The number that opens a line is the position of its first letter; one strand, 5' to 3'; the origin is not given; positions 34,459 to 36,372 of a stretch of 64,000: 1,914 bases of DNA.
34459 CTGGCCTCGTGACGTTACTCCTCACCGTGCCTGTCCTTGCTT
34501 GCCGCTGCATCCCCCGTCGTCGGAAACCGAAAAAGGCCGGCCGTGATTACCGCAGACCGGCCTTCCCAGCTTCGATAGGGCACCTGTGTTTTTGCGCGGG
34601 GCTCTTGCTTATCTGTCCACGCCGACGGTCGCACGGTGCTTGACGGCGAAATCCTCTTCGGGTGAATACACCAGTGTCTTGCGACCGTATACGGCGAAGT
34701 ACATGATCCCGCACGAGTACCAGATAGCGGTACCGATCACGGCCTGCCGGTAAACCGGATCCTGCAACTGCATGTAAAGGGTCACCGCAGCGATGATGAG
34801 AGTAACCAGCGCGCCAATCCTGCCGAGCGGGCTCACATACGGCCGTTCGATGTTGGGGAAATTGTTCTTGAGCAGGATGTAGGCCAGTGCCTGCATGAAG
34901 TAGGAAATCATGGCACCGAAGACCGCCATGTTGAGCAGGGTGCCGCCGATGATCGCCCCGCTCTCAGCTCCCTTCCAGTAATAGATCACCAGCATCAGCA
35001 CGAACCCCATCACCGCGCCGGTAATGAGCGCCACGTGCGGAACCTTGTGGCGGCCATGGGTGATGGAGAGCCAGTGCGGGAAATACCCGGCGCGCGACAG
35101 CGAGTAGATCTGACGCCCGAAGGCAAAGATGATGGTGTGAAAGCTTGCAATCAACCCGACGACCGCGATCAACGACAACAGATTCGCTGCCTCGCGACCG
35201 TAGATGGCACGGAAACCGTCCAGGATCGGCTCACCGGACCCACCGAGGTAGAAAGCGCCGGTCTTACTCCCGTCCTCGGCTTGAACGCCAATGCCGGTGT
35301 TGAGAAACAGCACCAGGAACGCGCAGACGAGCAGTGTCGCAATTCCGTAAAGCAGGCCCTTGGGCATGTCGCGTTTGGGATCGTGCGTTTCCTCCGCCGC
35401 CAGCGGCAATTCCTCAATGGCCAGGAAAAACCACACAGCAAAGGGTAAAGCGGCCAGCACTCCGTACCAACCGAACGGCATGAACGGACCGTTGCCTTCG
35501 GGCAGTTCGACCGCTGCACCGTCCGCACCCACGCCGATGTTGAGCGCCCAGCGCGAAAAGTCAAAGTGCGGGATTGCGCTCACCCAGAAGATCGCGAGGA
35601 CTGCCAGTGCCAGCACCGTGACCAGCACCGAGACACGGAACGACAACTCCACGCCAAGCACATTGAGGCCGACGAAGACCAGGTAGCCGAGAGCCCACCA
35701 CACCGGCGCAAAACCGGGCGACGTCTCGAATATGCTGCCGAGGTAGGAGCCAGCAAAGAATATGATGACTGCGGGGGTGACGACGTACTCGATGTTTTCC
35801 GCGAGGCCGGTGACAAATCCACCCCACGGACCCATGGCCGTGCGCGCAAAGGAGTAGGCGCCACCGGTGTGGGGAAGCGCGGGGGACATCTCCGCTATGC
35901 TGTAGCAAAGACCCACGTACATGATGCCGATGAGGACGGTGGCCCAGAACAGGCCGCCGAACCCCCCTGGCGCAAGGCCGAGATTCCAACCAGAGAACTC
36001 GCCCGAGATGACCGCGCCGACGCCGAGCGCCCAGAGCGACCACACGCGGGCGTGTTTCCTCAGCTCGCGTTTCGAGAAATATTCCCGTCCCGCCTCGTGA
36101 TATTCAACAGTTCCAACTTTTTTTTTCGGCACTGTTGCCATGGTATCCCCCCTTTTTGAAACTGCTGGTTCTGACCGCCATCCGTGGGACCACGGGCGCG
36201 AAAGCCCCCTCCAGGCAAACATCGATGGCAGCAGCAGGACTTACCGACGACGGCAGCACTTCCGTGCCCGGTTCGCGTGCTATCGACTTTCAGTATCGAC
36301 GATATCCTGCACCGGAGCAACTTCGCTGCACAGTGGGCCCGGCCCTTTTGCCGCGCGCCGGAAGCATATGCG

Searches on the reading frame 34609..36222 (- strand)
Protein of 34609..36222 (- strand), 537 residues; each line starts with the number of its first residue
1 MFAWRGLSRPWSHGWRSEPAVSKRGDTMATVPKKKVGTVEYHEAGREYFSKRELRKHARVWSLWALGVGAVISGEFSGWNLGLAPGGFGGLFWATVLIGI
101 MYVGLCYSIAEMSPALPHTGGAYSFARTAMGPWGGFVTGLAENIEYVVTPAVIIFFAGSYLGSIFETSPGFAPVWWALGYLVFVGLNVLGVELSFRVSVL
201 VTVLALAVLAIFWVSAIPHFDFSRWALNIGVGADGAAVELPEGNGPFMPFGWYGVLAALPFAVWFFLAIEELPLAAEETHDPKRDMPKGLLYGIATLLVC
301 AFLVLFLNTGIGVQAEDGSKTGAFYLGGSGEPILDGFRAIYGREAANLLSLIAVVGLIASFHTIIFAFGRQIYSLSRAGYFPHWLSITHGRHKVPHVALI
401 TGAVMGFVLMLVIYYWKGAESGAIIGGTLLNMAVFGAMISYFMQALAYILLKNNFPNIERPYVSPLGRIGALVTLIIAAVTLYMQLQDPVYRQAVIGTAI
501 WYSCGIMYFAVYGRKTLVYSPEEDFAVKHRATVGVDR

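Call 10: search_protein_families(library=pfam, proteins=[window:34609-36222:-])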
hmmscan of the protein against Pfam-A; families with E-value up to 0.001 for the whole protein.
window:34609-36222:- (537 aa): 2 families
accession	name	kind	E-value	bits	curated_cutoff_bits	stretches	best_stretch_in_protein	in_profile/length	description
PF13520.12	AA_permease_2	-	9.6e-33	114.2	27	1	60-507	3-422/427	Amino acid permease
PF00324.27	AA_permease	-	6.1e-31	108.1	24.6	1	74-508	14-450/470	Amino acid permease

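Call 11: search_protein_families(library=ncbifam, proteins=[window:34609-36222:-])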
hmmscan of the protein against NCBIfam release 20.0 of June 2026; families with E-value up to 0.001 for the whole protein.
window:34609-36222:- (537 aa): 17 families
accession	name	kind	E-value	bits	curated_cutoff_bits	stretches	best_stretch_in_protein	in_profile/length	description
TIGR00908.1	2A0305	equivalog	1.3e-111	373.6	381.75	1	51-523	2-440/442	ethanolamine permease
TIGR00909.1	2A0306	subfamily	1.9e-32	112.7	556.8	1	54-510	1-427/429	amino acid transporter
NF053761.1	BrChAATpBcaP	equivalog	9.7e-29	100.7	690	1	50-516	16-455/460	branched-chain amino acid transporter BcaP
TIGR00906.1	2A0303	subfamily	1.9e-17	62.9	681.7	1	100-413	78-399/602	cationic amino acid transport permease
TIGR00913.1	2A0310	subfamily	1.4e-12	47.2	578.7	1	63-485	11-429/480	amino acid permease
TIGR00907.1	2A0304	subfamily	2.6e-12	46.4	598.3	1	51-482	7-434/482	amino acid permease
NF007876.0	PRK10580.1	equivalog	7.7e-12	44.8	736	1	70-461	24-392/457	proline-specific permease ProY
NF008245.0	PRK11021.1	equivalog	1.1e-11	44.4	284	1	93-419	43-339/419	L-methionine/branched-chain amino acid transporter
NF008272.0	PRK11049.1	equivalog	3.7e-11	42.7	732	1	58-515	25-463/470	D-serine/D-alanine/glycine transporter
TIGR01773.1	GABAperm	equivalog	6.6e-11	41.6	678.1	1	70-450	27-384/452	GABA permease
NF007602.0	PRK10249.1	equivalog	1.2e-09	37.7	851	1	57-453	24-394/458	phenylalanine transporter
NF007929.0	PRK10644.1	equivalog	1.5e-09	37.1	574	1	88-472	41-396/445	arginine/agmatine antiporter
NF007566.0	PRK10197.1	equivalog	1.5e-08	33.8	871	1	73-417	30-356/466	GABA permease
TIGR03813.2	Gln_GABA_anti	equivalog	6.8e-08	31.9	650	1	264-480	206-412/479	glutamine/gamma-aminobutyrate antiporter GadC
NF040513.1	antiport_TyrP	equivalog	1.1e-06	27.6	630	1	102-483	46-416/465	tyrosine-tyramine antiporter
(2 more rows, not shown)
